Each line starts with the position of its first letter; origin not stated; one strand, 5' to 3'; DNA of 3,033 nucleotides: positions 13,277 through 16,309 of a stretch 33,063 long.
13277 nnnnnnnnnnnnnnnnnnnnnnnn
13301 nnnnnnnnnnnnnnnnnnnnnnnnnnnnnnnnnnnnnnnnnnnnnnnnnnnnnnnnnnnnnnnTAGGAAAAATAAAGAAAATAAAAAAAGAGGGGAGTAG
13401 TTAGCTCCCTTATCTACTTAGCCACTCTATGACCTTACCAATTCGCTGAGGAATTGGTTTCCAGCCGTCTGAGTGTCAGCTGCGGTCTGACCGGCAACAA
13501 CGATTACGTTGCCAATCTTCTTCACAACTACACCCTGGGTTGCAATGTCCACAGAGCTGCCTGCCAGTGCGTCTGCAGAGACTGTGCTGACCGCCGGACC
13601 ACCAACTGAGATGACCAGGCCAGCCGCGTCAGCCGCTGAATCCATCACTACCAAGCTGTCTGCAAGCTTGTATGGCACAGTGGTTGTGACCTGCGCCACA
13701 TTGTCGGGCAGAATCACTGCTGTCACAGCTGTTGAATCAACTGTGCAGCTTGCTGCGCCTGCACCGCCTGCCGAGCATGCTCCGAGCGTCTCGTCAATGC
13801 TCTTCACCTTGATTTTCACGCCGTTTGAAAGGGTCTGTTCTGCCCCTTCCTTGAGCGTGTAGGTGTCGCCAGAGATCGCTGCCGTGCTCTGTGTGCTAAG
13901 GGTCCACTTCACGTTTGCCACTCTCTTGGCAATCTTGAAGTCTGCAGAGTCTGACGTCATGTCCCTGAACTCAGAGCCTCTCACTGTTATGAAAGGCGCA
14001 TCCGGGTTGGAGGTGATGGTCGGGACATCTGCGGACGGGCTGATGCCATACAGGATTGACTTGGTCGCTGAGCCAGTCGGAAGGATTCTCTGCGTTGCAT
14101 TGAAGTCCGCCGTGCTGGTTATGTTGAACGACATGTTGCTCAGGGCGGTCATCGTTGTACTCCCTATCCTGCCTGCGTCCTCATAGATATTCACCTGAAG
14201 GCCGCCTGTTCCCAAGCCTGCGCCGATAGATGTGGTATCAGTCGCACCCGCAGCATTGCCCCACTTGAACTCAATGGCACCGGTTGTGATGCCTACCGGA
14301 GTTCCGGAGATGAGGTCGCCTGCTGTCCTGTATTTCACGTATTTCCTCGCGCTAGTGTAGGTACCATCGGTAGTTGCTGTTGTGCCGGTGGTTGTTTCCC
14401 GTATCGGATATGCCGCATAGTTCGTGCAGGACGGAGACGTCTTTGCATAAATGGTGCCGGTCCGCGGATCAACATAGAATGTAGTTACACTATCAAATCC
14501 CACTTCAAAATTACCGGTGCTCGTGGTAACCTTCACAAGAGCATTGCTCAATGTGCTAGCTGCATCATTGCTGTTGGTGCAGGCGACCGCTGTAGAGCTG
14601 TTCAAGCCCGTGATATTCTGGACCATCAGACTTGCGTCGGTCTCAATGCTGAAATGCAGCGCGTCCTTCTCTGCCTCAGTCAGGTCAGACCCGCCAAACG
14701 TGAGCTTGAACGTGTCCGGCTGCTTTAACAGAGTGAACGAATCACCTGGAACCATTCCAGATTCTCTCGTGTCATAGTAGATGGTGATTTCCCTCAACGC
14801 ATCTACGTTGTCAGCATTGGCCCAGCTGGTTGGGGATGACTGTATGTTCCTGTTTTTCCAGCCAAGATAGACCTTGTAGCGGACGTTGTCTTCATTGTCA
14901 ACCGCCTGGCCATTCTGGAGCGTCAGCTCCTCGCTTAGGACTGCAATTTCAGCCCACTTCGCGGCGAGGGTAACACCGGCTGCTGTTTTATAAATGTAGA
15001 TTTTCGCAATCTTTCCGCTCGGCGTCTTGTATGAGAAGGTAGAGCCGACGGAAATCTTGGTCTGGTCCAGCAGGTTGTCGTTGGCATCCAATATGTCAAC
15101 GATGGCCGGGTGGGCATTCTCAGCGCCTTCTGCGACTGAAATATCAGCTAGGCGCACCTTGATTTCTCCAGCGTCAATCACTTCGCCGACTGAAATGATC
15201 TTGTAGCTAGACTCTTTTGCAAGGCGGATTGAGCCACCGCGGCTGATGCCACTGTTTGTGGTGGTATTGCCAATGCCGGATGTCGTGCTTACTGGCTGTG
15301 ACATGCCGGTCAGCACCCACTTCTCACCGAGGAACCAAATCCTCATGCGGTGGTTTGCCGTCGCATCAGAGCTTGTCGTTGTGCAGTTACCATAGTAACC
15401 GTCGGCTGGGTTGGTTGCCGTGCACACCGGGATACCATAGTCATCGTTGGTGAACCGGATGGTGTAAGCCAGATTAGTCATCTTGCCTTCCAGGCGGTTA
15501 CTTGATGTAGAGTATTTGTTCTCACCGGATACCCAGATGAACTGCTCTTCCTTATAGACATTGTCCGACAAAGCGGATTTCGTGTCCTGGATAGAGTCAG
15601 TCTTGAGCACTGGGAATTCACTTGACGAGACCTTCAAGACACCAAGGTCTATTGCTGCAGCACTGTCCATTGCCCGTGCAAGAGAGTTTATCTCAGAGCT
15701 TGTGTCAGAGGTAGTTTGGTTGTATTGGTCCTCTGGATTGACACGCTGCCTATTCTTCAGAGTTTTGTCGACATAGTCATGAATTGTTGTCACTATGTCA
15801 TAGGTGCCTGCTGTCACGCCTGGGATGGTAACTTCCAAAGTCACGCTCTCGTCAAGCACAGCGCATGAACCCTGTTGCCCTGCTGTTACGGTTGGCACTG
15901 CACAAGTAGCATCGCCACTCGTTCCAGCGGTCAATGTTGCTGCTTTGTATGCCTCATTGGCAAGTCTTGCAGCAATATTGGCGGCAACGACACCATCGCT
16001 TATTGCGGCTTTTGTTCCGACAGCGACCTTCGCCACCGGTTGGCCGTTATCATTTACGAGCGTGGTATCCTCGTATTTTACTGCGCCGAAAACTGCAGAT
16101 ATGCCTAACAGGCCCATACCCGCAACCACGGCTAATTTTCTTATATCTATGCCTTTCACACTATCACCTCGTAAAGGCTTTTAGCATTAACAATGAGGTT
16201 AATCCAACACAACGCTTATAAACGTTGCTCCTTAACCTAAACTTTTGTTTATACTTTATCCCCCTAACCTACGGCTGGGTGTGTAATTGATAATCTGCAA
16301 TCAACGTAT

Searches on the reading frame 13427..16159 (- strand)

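Call 12: search_protein_families(library=pfam, proteins=[window:13427-16159:-])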
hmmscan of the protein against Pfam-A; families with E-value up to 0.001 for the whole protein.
window:13427-16159:- (910 aa): 1 family
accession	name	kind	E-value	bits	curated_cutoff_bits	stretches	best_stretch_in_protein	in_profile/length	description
PF05124.17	S_layer_C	-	1.3e-09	38.4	23.9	1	37-906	11-176/177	S-layer like family, outer domain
